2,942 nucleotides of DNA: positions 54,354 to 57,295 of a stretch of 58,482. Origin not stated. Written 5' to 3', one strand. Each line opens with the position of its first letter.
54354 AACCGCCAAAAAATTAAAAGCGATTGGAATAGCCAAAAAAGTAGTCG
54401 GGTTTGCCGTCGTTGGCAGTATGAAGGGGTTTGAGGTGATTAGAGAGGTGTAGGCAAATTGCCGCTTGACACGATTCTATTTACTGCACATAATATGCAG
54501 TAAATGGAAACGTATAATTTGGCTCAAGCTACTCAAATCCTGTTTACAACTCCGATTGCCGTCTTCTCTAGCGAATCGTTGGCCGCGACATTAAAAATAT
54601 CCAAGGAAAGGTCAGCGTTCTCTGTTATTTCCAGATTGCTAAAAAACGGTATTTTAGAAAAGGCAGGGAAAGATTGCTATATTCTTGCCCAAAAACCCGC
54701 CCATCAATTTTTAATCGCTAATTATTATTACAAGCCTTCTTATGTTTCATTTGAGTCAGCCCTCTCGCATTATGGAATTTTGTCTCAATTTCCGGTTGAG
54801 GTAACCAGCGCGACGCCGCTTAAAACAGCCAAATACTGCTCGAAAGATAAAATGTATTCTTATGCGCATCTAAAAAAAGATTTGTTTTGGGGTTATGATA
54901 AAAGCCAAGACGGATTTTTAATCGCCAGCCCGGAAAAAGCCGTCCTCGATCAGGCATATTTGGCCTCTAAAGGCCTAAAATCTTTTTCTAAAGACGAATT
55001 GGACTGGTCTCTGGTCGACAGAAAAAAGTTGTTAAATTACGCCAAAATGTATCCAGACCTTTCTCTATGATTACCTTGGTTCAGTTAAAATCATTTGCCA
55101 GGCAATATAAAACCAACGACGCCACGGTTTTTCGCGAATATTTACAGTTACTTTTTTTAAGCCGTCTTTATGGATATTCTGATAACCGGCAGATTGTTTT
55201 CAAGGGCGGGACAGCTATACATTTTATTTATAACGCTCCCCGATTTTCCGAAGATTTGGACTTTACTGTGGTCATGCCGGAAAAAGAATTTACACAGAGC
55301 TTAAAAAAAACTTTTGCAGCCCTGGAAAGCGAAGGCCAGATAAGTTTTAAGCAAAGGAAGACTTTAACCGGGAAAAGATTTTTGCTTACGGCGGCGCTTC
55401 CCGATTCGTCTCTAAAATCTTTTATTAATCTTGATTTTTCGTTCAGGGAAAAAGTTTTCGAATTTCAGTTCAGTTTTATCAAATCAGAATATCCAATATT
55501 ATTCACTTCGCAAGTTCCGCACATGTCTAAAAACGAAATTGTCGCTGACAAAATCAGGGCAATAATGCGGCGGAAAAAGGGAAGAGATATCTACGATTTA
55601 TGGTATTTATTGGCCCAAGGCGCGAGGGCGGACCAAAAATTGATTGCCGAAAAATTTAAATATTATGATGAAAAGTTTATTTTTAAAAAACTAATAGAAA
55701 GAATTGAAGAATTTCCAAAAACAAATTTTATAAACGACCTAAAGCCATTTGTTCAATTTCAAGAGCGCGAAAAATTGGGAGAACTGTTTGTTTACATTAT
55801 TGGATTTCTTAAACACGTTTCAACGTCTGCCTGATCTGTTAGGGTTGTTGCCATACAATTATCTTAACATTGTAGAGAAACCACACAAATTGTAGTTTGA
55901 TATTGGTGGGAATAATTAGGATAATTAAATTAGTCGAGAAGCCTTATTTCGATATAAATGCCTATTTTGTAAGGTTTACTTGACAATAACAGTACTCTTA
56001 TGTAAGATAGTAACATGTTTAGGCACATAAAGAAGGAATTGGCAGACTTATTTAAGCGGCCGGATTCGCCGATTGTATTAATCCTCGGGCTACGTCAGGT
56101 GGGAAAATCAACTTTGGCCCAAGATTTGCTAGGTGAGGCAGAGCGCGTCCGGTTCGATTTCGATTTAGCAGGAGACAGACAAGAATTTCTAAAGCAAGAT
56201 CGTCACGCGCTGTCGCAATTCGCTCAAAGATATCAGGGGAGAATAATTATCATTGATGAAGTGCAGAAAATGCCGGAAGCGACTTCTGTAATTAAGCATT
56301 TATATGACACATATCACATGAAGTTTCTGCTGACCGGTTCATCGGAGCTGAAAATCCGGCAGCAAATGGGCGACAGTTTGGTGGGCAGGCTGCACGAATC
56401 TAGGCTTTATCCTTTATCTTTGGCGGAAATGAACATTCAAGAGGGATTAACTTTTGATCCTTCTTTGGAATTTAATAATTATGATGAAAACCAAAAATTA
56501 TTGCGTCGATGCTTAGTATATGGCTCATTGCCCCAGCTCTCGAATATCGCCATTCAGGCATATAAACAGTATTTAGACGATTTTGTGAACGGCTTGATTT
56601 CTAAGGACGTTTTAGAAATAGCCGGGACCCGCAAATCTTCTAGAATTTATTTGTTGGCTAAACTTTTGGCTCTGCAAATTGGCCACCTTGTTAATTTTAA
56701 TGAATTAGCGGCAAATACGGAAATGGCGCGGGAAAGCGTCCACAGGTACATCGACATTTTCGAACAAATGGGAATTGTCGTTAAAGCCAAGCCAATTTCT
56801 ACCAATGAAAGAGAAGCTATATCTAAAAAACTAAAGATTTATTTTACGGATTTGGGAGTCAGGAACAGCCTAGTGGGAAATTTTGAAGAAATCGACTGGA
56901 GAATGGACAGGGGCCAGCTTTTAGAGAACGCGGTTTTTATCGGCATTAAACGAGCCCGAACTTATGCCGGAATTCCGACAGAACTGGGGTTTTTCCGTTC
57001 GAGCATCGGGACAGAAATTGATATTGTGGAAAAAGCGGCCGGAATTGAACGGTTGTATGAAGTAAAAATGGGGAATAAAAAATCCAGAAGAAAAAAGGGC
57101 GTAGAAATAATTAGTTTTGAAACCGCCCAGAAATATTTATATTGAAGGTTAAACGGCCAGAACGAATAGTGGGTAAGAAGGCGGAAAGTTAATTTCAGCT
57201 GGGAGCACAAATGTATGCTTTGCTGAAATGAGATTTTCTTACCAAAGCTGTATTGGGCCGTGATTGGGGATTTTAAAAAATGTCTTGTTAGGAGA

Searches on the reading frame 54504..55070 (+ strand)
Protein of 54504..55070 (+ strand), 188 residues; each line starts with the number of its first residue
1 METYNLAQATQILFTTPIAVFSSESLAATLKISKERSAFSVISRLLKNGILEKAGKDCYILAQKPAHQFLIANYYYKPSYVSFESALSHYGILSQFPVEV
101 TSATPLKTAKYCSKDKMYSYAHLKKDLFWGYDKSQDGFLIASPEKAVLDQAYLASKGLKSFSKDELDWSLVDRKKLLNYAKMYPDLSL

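Call 4: search_protein_families(library=pfam, proteins=[window:54504-55070:+], max_evalue=0.01)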
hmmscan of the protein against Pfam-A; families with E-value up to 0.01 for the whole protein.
window:54504-55070:+ (188 aa): 1 family
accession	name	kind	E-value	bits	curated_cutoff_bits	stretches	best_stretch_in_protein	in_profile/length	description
PF22511.2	PBP2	-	0.0053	16.9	27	0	40-64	37-60/63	PolB1 Binding Protein 2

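Call 5: search_protein_families(library=ncbifam, proteins=[window:54504-55070:+], max_evalue=0.01)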
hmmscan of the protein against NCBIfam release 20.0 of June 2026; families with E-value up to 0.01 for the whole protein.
window:54504-55070:+ (188 aa): 1 family
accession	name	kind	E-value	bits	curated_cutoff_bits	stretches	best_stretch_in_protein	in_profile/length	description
NF047376.1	TAA_AbiEi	equivalog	1.1e-12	48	150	1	6-104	6-111/172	type IV toxin-antitoxin system AbiEi family antitoxin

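Call 39: search_protein_families(library=padloc, proteins=[window:54504-55070:+], max_evalue=0.01)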
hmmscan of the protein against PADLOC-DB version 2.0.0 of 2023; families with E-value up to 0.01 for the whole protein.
window:54504-55070:+ (188 aa): 20 families
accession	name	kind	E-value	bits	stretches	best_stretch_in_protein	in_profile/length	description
PDLC02241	AbiEi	-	4.3e-32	109.5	1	19-183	13-182/199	AbiEi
PDLC02272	AbiEi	-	4.8e-29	99.6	1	40-155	31-152/200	AbiEi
PDLC02230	AbiEi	-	3.5e-24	83.6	1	34-166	15-147/192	AbiEi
PDLC02267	AbiEi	-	3.4e-20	70.6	1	18-182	18-184/252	AbiEi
PDLC02240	AbiEi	-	1.4e-13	48.8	1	19-158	16-166/216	AbiEi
PDLC02255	AbiEi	-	4.8e-13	47.1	1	11-156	6-150/186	AbiEi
PDLC02232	AbiEi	-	1.1e-12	46.2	1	11-103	11-109/177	AbiEi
PDLC02269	AbiEi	-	7.1e-12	43.2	1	18-184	10-179/251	AbiEi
PDLC02274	AbiEi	-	2.5e-11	41.7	1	20-154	17-162/217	AbiEi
PDLC02287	AbiEi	-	3.1e-10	38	1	19-151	11-144/253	AbiEi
PDLC02225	AbiEi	-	2.7e-09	35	1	32-128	25-118/198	AbiEi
PDLC02276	AbiEi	-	1.6e-06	25.9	1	33-149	28-155/270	AbiEi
PDLC02265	AbiEi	-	4e-06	24.7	1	21-109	11-102/198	AbiEi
PDLC02275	AbiEi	-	7.2e-05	20.9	1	39-182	25-171/184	AbiEi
PDLC02227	AbiEi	-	9.9e-05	20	1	39-157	32-145/233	AbiEi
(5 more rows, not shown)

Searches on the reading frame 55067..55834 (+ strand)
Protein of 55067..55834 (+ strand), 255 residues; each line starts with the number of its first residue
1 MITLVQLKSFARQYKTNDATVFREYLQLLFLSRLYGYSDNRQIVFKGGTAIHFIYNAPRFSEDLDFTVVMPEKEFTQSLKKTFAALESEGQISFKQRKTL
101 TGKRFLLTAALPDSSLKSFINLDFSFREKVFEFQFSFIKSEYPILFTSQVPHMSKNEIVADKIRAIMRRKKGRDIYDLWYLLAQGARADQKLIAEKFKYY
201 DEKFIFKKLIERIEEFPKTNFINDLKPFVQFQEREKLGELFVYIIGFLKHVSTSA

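Call 4: search_protein_families(library=pfam, proteins=[window:55067-55834:+], max_evalue=0.01)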
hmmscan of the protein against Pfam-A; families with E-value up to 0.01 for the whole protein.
window:55067-55834:+ (255 aa): 1 family
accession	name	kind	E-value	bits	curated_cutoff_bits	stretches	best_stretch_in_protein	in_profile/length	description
PF08843.17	AbiEii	-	3.3e-33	116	22.5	1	31-220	3-215/238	Nucleotidyl transferase AbiEii toxin, Type IV TA system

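Call 5: search_protein_families(library=ncbifam, proteins=[window:55067-55834:+], max_evalue=0.01)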
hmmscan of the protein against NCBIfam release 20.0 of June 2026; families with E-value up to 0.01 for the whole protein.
window:55067-55834:+ (255 aa): 0 families

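Call 39: search_protein_families(library=padloc, proteins=[window:55067-55834:+], max_evalue=0.01)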
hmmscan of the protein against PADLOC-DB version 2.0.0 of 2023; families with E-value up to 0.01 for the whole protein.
window:55067-55834:+ (255 aa): 33 families (the best 25 are shown)
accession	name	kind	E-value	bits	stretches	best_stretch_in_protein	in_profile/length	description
PDLC02323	AbiEii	-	8.2e-42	141.5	1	3-231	3-232/248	AbiEii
PDLC02304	AbiEii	-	4.1e-30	103.6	1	1-227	1-236/260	AbiEii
PDLC02313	AbiEii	-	4.4e-27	93.2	1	1-233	1-239/254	AbiEii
PDLC02296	AbiEii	-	4.8e-23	79.7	2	149-236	163-255/282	AbiEii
PDLC02294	AbiEii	-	5.4e-23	80.1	1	41-231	43-239/260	AbiEii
PDLC02293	AbiEii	-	9.1e-21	72.6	1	7-233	6-250/270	AbiEii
PDLC02305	AbiEii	-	6.7e-18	62.9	1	41-249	43-257/306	AbiEii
PDLC02307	AbiEii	-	1.7e-17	62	1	40-195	22-158/219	AbiEii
PDLC02324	AbiEii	-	5.1e-17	60.4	1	42-230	26-202/231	AbiEii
PDLC02328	AbiEii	-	5.1e-17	60.4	1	39-184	11-144/203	AbiEii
PDLC02318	AbiEii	-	2.2e-16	58.1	1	2-192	2-192/280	AbiEii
PDLC02306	AbiEii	-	4.8e-16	57.2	2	111-190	135-213/280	AbiEii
PDLC02291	AbiEii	-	1.1e-14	52.5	1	7-186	23-204/310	AbiEii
PDLC02292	AbiEii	-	6.2e-13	47.2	1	11-89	18-90/283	AbiEii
PDLC02330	AbiEii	-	1.1e-12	46.1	1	31-225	15-191/219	AbiEii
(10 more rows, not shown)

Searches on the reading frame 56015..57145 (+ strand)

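Call 30: search_protein_families(library=pfam, proteins=[window:56015-57145:+], max_evalue=0.001)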
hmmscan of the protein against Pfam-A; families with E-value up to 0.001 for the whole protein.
window:56015-57145:+ (376 aa): 5 families
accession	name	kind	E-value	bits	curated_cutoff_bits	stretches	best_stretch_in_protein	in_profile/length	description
PF13173.12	AAA_14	-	1.8e-27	96.3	27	1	18-139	2-128/129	AAA domain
PF13635.12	DUF4143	-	1.6e-26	93.4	28.1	1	197-352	2-159/160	Domain of unknown function (DUF4143)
PF13401.12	AAA_22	-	8.5e-07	29.8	27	1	59-112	68-126/130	AAA domain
PF13191.12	AAA_16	-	6.4e-05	24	32.6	0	8-44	11-50/167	AAA ATPase domain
PF00004.35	AAA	-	0.00054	20.8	21.2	0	21-90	1-73/131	ATPase family associated with various cellular activities (AAA)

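Call 39: search_protein_families(library=padloc, proteins=[window:56015-57145:+], max_evalue=0.01)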
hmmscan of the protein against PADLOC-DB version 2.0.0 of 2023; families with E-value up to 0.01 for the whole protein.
window:56015-57145:+ (376 aa): 9 families
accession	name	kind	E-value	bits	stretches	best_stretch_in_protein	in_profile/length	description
PDLC04789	PDC-S01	-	4.5e-81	270.8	1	3-359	4-347/375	-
PDLC04790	PDC-S01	-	5.5e-62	207.8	1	3-356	14-371/422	-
PDLC04787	PDC-S01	-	9e-43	144.7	1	17-351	26-356/412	-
PDLC04791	PDC-S01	-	8.8e-28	95.1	1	3-367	4-364/395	-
PDLC04786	PDC-S01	-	8.3e-16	55.8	1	1-356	3-390/439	-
PDLC04788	PDC-S01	-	4.4e-14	50.2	1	2-292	3-316/448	-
PDLC04792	PDC-S01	-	2.8e-13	47.3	1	2-145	3-157/452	-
PDLC04140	mad8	-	0.0013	16.3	1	17-112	26-100/314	mads_8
PDLC04984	PDC-S27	-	0.002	15.1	1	6-73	11-71/474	-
